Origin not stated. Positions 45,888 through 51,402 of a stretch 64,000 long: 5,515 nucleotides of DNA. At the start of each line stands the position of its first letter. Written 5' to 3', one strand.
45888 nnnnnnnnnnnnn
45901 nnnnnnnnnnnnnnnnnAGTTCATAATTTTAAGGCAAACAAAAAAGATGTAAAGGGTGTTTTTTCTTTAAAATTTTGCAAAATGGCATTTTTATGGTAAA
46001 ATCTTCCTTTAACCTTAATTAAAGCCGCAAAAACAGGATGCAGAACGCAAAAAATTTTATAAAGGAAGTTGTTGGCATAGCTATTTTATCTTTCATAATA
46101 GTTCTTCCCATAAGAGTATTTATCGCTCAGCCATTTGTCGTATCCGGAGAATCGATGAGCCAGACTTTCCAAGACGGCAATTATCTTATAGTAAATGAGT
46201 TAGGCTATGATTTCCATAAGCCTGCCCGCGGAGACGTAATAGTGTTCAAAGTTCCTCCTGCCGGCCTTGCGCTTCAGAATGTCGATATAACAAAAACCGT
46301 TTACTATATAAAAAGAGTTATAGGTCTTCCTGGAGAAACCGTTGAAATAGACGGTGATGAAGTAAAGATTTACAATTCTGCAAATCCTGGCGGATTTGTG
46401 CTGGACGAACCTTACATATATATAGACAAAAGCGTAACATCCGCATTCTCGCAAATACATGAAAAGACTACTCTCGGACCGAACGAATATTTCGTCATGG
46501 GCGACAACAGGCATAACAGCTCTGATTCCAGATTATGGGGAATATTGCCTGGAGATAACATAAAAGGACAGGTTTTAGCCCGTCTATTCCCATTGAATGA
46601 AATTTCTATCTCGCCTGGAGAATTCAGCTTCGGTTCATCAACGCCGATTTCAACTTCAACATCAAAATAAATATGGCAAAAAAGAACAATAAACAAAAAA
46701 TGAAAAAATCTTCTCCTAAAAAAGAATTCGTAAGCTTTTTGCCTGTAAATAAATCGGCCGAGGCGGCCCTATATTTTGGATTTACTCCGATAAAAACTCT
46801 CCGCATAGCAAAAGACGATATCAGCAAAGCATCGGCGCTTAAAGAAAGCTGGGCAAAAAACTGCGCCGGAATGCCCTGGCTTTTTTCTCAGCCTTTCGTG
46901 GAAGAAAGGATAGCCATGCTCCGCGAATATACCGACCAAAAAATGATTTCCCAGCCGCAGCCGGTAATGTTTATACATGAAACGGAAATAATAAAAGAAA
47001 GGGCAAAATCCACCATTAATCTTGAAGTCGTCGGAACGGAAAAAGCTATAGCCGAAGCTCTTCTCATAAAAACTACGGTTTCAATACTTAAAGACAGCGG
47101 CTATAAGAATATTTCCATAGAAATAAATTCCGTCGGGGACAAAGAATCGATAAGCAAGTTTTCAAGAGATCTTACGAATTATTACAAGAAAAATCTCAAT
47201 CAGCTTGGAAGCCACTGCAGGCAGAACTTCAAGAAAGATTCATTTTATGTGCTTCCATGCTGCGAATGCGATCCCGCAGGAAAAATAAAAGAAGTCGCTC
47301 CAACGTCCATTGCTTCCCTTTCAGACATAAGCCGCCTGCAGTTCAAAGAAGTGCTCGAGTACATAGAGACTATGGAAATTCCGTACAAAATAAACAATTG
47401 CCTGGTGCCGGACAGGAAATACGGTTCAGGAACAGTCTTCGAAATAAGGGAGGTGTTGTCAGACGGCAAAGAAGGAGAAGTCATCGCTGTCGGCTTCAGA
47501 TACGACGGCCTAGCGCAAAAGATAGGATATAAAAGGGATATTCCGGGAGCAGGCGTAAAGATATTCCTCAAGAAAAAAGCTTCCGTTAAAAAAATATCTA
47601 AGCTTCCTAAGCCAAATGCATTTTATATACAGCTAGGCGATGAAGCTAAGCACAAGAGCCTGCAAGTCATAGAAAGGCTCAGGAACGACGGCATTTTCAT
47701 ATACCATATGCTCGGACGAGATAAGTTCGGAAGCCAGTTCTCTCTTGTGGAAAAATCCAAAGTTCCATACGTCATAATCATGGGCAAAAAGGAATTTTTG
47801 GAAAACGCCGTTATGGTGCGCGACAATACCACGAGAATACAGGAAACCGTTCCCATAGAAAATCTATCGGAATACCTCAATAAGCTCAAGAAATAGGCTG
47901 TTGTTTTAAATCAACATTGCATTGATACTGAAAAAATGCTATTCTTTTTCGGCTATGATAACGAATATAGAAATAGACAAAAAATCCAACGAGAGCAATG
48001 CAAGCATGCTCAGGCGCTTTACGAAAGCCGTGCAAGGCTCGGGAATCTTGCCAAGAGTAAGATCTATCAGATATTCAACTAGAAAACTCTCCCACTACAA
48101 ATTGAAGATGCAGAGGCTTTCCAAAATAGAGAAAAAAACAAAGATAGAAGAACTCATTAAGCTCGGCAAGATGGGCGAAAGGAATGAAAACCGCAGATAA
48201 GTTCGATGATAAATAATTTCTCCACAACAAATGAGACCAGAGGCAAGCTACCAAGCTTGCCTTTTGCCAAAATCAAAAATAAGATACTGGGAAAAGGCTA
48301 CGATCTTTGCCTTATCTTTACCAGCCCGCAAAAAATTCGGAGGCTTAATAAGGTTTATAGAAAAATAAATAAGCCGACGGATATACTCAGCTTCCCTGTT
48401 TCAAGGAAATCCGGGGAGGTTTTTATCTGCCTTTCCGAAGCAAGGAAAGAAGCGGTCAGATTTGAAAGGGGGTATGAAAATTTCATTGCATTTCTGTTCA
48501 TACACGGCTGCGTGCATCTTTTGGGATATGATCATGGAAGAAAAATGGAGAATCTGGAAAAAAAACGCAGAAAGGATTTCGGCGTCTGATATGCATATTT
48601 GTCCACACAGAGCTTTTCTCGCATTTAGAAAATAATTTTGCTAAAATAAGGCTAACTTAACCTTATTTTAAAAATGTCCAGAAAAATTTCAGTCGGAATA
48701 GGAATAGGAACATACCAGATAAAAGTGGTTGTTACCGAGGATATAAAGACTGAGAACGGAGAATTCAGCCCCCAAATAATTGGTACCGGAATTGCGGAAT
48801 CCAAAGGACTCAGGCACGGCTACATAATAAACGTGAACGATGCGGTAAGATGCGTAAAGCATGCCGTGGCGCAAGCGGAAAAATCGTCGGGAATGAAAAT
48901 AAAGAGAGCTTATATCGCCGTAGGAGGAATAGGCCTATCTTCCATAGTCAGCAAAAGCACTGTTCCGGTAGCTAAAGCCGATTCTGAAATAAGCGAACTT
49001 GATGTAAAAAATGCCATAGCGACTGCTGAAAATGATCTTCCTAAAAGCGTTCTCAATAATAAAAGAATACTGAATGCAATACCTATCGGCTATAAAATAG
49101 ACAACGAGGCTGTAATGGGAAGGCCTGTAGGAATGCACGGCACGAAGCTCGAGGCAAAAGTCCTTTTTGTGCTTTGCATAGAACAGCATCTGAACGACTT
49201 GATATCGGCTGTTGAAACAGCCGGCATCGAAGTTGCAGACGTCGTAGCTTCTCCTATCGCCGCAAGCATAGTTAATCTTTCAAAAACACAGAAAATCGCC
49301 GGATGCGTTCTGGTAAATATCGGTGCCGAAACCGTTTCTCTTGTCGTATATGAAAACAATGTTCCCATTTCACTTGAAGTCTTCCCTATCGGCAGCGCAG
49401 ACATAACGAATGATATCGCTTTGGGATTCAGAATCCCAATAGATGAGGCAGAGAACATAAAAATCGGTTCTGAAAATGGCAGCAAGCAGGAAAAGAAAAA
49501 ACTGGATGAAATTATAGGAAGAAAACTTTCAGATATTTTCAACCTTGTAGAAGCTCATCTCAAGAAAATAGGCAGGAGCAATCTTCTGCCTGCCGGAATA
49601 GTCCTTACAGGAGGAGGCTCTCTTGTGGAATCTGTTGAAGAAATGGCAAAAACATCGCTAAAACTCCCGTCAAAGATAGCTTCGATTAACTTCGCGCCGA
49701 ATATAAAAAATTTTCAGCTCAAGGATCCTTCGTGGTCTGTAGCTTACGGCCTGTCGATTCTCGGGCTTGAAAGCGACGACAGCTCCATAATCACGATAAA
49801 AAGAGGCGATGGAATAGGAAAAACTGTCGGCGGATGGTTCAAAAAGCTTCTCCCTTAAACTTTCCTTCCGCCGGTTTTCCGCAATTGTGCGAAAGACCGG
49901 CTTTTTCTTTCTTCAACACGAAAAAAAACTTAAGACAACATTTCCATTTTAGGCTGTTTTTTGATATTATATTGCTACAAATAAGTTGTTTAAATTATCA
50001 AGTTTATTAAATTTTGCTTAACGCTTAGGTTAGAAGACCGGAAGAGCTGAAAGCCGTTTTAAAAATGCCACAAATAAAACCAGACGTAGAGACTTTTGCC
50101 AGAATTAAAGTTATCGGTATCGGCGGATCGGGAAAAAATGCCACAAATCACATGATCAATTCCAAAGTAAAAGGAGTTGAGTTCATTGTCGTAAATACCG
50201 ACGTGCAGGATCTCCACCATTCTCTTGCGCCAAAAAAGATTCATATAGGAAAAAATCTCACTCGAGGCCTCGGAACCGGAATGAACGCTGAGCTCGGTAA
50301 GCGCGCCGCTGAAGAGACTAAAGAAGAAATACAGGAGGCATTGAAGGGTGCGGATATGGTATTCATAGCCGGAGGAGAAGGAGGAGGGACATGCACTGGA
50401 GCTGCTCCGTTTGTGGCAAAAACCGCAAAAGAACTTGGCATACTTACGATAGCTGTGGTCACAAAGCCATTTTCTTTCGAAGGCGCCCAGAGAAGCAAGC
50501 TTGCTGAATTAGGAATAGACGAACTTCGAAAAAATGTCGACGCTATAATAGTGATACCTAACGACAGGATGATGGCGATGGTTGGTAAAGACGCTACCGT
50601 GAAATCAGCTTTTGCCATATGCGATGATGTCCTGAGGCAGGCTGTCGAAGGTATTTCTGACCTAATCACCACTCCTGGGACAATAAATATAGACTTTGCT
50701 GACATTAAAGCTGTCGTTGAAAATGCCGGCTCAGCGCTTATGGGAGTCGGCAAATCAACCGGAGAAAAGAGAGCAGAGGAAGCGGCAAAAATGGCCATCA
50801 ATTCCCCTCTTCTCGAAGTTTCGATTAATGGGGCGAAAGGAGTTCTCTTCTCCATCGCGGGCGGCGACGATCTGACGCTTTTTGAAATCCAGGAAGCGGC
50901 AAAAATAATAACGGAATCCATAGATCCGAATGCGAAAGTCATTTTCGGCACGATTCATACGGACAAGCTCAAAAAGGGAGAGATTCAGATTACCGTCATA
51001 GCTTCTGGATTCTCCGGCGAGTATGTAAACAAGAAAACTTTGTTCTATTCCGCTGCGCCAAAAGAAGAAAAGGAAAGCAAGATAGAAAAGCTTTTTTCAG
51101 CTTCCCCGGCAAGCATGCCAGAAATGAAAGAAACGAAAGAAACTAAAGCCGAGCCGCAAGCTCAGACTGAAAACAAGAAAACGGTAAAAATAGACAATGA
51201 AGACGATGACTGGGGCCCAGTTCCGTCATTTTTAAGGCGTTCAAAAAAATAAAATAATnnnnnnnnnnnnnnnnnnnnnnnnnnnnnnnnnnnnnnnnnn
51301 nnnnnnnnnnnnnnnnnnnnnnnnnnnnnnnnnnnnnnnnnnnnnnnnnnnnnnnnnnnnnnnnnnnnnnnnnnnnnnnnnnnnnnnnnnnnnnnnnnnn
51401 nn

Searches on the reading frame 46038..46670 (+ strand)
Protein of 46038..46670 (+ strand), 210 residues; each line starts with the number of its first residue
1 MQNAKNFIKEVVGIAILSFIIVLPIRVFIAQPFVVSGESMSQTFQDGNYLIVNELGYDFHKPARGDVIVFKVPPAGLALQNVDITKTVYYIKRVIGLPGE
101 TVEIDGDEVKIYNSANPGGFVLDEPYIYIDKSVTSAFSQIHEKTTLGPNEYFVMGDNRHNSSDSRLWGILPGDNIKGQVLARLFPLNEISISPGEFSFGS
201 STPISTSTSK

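Call 19: search_protein_families(library=pfam, proteins=[window:46038-46670:+], max_evalue=0.001)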
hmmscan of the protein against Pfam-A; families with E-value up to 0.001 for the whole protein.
window:46038-46670:+ (210 aa): 1 family
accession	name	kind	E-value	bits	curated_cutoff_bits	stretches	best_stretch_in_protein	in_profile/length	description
PF10502.14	Peptidase_S26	-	8.7e-44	149.9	22.9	1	9-183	2-167/168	Signal peptidase, peptidase S26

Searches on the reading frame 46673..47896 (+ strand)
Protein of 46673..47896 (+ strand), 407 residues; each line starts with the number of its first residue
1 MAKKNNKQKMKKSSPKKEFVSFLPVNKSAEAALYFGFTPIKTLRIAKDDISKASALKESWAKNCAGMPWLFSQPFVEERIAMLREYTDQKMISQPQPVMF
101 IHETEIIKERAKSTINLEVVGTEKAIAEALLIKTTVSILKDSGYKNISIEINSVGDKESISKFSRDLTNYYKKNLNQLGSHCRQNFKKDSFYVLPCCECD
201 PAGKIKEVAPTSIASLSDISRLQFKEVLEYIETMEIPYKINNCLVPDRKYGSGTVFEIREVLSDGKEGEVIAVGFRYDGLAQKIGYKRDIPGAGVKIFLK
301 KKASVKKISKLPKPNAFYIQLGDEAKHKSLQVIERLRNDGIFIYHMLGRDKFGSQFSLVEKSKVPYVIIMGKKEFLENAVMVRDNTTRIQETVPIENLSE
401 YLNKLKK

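Call 19: search_protein_families(library=pfam, proteins=[window:46673-47896:+], max_evalue=0.001)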
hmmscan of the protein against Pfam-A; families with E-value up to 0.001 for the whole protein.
window:46673-47896:+ (407 aa): 2 families
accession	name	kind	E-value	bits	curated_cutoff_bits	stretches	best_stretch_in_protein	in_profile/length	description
PF03129.25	HGTP_anticodon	-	4.3e-13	49.7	21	1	321-404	7-93/94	Anticodon binding domain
PF13393.11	tRNA-synt_His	-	2.6e-05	24.1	25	1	102-299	101-305/308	Histidyl-tRNA synthetase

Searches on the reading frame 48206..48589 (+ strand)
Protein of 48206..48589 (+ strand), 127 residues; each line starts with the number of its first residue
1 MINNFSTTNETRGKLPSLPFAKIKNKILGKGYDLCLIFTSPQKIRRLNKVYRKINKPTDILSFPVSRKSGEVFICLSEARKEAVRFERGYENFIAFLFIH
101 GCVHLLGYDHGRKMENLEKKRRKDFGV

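Call 19: search_protein_families(library=pfam, proteins=[window:48206-48589:+], max_evalue=0.001)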
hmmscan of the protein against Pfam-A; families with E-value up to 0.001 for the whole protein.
window:48206-48589:+ (127 aa): 1 family
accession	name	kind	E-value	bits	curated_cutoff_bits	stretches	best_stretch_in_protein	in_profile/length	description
PF02130.23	YbeY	-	3.3e-25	88.9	25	1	28-118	24-117/129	Endoribonuclease YbeY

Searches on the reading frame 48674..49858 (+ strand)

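Call 19: search_protein_families(library=pfam, proteins=[window:48674-49858:+], max_evalue=0.001)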
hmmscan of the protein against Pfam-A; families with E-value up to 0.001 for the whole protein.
window:48674-49858:+ (394 aa): 4 families
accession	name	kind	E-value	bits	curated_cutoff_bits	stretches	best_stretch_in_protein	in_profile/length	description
PF14450.12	FtsA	-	1.7e-23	83.8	31.8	1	212-359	1-127/127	Cell division protein FtsA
PF02491.25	SHS2_FTSA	-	1e-13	51.9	25.4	1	88-166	4-78/79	SHS2 domain inserted in FTSA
PF11104.14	PilM_2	-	1.2e-11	44.6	27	1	8-361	1-336/340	Type IV pilus assembly protein PilM;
PF06723.19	MreB_Mbl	-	0.00016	21.1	27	0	274-337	239-305/327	MreB/Mbl protein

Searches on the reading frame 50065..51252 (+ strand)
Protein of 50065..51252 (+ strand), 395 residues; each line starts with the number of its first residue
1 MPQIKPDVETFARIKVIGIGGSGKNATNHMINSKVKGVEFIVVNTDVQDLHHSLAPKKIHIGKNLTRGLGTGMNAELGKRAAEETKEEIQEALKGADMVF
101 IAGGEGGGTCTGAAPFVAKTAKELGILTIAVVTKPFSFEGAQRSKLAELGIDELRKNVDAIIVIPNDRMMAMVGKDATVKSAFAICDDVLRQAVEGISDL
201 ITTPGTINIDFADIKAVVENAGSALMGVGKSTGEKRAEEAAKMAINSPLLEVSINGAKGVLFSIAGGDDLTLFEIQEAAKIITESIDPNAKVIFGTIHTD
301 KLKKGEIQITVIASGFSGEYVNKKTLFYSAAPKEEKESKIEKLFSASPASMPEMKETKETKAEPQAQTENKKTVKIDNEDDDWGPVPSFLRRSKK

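Call 19: search_protein_families(library=pfam, proteins=[window:50065-51252:+], max_evalue=0.001)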
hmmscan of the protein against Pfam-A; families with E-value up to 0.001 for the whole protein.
window:50065-51252:+ (395 aa): 2 families
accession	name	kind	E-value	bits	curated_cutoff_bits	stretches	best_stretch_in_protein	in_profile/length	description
PF00091.31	Tubulin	-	3e-45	155.3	33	1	13-173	1-189/190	Tubulin/FtsZ family, GTPase domain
PF12327.13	FtsZ_C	-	6.6e-32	110.1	27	1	222-316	1-94/95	FtsZ family, C-terminal domain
